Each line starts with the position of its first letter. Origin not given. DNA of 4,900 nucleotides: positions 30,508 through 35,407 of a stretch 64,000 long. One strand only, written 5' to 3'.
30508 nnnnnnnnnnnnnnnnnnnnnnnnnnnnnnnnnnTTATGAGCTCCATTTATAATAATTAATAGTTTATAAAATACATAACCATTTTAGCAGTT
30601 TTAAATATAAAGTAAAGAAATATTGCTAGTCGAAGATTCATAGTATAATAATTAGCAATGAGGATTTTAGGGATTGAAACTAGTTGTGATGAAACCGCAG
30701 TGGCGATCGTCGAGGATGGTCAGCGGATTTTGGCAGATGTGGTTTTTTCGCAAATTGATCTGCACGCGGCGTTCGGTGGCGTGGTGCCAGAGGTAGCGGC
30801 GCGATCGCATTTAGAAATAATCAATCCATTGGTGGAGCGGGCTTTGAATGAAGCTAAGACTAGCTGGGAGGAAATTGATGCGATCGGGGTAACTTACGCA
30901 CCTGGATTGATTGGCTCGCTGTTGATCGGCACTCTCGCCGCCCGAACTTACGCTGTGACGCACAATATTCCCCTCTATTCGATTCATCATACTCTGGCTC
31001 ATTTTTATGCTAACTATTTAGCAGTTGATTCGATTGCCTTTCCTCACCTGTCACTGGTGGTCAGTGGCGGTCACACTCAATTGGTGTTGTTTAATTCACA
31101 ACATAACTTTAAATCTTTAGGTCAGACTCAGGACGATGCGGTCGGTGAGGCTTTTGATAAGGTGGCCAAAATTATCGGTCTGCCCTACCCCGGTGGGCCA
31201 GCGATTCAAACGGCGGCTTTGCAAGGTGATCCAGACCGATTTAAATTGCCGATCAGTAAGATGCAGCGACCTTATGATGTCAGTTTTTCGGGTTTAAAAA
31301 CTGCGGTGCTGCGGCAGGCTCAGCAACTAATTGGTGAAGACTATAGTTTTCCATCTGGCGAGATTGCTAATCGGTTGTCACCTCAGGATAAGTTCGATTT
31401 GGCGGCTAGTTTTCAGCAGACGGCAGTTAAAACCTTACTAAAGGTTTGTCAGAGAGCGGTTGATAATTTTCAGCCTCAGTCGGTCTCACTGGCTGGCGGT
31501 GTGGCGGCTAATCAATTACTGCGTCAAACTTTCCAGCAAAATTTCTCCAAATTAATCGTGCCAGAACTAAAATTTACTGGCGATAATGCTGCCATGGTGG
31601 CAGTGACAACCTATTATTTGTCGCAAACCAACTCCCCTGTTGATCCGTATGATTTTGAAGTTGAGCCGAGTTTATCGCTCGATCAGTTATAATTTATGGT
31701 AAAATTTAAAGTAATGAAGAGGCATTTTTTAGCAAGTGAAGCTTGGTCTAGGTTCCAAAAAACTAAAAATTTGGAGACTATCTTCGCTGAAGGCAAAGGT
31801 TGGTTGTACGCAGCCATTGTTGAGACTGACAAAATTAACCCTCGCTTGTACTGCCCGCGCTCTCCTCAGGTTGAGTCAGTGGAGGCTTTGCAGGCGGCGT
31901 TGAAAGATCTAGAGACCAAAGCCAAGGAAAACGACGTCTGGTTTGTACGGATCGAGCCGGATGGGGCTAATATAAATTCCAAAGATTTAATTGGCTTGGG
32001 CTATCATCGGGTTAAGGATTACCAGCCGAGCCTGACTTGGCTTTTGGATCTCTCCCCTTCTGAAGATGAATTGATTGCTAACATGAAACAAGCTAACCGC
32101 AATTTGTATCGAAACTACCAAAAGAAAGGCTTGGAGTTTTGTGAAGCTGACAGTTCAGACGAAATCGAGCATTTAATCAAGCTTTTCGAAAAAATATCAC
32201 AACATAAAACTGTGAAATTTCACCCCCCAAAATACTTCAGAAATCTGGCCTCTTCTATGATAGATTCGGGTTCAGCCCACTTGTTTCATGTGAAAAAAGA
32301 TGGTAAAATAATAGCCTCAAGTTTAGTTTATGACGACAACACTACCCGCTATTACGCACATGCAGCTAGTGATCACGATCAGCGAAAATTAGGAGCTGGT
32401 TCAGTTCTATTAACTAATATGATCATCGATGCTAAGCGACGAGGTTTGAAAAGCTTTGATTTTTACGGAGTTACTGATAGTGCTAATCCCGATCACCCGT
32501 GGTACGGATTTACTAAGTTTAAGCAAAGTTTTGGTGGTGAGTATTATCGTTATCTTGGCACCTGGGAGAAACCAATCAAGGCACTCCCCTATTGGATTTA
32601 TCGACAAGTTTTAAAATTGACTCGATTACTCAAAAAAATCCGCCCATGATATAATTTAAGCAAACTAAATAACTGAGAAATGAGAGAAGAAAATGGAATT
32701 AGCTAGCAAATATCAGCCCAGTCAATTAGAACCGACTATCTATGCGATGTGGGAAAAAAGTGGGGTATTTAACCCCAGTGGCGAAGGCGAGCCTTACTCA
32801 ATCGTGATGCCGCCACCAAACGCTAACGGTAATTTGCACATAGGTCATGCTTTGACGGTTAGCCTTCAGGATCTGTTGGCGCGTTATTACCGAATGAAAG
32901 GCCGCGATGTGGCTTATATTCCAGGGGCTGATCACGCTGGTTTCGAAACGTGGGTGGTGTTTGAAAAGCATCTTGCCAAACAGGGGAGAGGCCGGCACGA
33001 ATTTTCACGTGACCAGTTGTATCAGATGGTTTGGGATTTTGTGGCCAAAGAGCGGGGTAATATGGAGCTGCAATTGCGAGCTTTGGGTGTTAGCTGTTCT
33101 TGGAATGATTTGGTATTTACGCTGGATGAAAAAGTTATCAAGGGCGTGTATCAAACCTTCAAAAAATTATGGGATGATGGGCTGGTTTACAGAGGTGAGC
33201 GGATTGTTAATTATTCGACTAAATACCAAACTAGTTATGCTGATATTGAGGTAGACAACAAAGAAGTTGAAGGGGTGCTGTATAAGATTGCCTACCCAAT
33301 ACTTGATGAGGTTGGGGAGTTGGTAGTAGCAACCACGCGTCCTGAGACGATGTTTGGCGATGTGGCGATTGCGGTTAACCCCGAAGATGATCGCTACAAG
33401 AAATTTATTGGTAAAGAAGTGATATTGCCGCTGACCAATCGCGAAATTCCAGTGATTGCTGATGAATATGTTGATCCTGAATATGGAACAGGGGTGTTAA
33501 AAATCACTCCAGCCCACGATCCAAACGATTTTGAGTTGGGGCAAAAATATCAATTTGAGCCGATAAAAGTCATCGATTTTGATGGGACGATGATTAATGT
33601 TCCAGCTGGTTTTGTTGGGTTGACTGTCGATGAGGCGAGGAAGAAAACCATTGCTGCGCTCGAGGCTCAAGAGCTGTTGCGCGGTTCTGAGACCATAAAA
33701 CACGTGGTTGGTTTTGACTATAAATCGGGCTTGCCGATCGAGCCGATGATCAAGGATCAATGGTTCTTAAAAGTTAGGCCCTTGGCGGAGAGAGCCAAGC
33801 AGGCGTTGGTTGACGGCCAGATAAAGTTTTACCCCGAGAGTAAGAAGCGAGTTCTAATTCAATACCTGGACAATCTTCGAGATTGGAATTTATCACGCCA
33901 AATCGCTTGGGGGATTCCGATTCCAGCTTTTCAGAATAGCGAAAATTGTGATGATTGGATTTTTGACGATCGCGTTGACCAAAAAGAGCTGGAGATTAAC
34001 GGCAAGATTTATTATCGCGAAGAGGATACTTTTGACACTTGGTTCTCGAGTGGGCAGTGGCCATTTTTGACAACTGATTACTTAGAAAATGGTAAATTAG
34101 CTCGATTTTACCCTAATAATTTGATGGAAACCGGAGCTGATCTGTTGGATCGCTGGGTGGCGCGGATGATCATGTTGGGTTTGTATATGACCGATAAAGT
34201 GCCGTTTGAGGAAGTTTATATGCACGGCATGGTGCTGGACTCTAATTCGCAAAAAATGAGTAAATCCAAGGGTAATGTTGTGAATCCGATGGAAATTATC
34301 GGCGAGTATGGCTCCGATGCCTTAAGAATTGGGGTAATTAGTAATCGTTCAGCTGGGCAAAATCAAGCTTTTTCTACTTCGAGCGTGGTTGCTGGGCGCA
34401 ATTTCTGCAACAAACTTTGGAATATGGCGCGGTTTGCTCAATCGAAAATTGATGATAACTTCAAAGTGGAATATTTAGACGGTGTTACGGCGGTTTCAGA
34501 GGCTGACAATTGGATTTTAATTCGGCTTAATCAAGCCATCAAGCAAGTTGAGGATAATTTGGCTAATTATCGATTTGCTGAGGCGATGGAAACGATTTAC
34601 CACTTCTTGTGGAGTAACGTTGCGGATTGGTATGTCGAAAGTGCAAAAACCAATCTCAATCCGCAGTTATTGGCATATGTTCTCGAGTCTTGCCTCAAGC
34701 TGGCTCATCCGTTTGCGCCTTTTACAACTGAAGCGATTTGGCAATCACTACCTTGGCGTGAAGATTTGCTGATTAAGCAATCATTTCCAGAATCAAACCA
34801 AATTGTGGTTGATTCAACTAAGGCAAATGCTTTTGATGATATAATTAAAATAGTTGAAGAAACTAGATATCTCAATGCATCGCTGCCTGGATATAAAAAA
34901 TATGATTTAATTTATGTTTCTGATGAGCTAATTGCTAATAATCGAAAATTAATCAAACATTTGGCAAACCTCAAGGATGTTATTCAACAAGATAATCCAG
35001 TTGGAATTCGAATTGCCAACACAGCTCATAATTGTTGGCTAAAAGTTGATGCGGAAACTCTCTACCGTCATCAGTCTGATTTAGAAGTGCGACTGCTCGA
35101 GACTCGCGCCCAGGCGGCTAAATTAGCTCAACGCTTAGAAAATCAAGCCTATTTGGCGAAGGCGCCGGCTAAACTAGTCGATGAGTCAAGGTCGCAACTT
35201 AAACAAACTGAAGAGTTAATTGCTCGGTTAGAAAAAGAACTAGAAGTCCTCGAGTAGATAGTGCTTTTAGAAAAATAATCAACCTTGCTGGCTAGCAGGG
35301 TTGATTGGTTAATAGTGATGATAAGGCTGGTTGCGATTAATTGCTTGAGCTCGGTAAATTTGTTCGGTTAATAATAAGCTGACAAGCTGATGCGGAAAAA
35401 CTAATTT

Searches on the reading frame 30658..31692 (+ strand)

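Call 37: search_protein_families(library=pfam, proteins=[window:30658-31692:+], max_evalue=0.00001)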
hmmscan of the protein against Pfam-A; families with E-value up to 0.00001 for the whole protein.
window:30658-31692:+ (344 aa): 2 families
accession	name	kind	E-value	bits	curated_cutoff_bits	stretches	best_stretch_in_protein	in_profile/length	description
PF00814.31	TsaD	-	1.1e-88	297.9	24.8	1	24-315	2-263/264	tRNA N6-adenosine threonylcarbamoyltransferase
PF22521.2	HypF_C_2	-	1.8e-07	31.6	27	1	238-298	159-219/241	Carbamoyltransferase, Kae1-like Domain, second subdomain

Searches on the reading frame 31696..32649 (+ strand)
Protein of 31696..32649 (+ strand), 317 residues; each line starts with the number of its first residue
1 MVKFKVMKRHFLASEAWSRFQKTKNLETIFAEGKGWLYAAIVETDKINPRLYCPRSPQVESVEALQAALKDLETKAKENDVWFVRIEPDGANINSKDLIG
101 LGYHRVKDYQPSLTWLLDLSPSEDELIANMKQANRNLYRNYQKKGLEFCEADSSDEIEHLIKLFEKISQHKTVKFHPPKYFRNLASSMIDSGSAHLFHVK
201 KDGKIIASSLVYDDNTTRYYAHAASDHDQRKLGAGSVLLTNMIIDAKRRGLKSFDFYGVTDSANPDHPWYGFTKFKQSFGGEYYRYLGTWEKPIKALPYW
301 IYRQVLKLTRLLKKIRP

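Call 37: search_protein_families(library=pfam, proteins=[window:31696-32649:+], max_evalue=0.00001)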
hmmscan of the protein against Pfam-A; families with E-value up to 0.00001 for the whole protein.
window:31696-32649:+ (317 aa): 2 families
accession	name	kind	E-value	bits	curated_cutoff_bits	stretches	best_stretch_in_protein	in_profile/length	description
PF02388.22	FemAB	-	1.5e-28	100.2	24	1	201-304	301-403/406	FemAB family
PF13480.13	Acetyltransf_6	-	1.1e-18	68.2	22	1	135-258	8-136/143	Acetyltransferase (GNAT) domain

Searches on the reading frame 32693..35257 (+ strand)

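Call 37: search_protein_families(library=pfam, proteins=[window:32693-35257:+], max_evalue=0.00001)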
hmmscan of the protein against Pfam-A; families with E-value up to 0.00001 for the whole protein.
window:32693-35257:+ (854 aa): 6 families
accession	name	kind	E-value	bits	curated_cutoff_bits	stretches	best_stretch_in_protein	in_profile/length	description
PF00133.28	tRNA-synt_1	-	2.3e-110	369.7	22.7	1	16-557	2-410/414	tRNA synthetases class I (I, L, M and V)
PF08264.19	Anticodon_1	-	5.8e-30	104.6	25.1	1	605-725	1-133/148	Anticodon-binding domain of tRNA ligase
PF09334.17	tRNA-synt_1g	-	9.3e-22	77.8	20.1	2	40-187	6-135/391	tRNA synthetases class I (M)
PF13603.12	tRNA-synt_1_2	-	1.2e-11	44.9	25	1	239-297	85-143/185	Leucyl-tRNA synthetase, editing domain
PF01406.26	tRNA-synt_1e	-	1.4e-07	31.6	27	0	503-551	235-283/301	tRNA synthetases class I (C) catalytic domain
PF10458.14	Val_tRNA-synt_C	-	7.6e-07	29.8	25.9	1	797-853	9-65/66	Valyl tRNA synthetase tRNA binding arm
